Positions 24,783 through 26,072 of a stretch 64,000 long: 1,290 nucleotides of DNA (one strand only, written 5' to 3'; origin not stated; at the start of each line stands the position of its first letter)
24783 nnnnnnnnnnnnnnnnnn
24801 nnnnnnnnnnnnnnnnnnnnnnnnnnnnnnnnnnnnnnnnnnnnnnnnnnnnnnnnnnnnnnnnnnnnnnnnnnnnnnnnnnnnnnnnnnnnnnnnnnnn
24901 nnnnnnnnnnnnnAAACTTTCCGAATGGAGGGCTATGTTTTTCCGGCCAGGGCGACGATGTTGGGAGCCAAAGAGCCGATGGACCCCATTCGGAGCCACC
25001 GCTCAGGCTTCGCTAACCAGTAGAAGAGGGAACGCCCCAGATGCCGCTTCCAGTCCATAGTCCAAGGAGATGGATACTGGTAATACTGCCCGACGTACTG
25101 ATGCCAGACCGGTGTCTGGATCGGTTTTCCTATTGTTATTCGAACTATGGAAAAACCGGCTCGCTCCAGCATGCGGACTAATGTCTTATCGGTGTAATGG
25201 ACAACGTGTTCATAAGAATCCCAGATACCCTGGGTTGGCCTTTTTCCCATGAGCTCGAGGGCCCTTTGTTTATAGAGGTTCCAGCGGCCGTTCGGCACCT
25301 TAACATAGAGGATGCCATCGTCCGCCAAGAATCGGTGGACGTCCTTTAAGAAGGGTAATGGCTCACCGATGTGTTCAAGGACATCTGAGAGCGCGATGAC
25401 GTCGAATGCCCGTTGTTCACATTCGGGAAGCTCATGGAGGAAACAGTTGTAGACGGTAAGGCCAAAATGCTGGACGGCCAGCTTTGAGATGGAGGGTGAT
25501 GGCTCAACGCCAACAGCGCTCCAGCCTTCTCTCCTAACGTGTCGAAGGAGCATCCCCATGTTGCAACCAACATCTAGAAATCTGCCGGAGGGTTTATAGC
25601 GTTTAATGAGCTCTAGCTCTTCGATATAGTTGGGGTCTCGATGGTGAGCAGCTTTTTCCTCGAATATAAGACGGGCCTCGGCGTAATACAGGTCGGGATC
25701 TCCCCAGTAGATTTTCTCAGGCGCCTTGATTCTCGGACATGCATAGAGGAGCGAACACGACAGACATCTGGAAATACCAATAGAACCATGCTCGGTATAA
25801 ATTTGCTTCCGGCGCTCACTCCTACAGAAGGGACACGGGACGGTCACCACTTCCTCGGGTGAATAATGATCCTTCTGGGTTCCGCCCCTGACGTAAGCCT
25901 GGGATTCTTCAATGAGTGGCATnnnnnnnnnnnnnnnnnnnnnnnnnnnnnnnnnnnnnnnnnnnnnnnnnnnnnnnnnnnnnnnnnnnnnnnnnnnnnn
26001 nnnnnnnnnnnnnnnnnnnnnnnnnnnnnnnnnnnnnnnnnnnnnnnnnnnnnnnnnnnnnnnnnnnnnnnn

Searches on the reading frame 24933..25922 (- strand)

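Call 5: search_protein_families(library=ncbifam, proteins=[window:24933-25922:-], max_evalue=0.001)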
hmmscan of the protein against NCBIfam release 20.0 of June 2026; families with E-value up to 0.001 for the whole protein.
window:24933-25922:- (329 aa): 8 families
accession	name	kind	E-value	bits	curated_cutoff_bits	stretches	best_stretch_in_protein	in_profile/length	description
NF045667.1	MTase_DVU1556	equivalog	5.9e-11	42.2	155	1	106-260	18-163/213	DVU_1556 family methyltransferase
TIGR01983.1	UbiG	equivalog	1.7e-10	40.6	102.95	1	112-211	50-155/228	bifunctional 2-polyprenyl-6-hydroxyphenol methylase/3-demethylubiquinol 3-O-methyltransferase UbiG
TIGR02081.1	metW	equivalog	7.1e-07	28.9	189.5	1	107-216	9-117/194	methionine biosynthesis protein MetW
TIGR04345.1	ovoA_Cterm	equivalog_domain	1.3e-05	24.9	170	1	171-239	133-201/242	putative 4-mercaptohistidine N1-methyltransferase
TIGR00452.1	TIGR00452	equivalog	1.9e-05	23.7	275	1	114-206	120-218/316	tRNA 5-methoxyuridine(34)/uridine 5-oxyacetic acid(34) synthase CmoB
NF011650.0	PRK15068.1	equivalog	8e-05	21.7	209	1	115-205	126-223/324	tRNA 5-methoxyuridine(34)/uridine 5-oxyacetic acid(34) synthase CmoB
NF043040.1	corrin_prot_MT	hypoth_equivalog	0.0001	21.8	180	1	104-260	33-199/216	corrinoid protein-associated methyltransferase CpaM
NF008686.0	PRK11705.1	equivalog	0.0004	19.5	400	1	109-207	165-265/383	cyclopropane fatty acyl phospholipid synthase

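Call 12: search_protein_families(library=pfam, proteins=[window:24933-25922:-], max_evalue=0.001)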
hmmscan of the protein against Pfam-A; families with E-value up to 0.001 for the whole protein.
window:24933-25922:- (329 aa): 6 families
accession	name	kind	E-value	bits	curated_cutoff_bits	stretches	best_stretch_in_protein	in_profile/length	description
PF13489.12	Methyltransf_23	-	1.3e-25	90.5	27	1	92-260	2-162/164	Methyltransferase domain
PF08242.18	Methyltransf_12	-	9.4e-13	49.2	30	1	116-205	1-98/98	Methyltransferase domain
PF08241.18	Methyltransf_11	-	3.1e-11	44.2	21.2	1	116-207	1-95/95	Methyltransferase domain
PF13649.12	Methyltransf_25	-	1.4e-08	35.7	27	1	116-203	2-97/97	Methyltransferase domain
PF07021.18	MetW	-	1.3e-06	28.7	21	1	105-218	6-119/193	Methionine biosynthesis protein MetW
PF13847.12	Methyltransf_31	-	2.2e-06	27.8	27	1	113-218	5-121/145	Methyltransferase domain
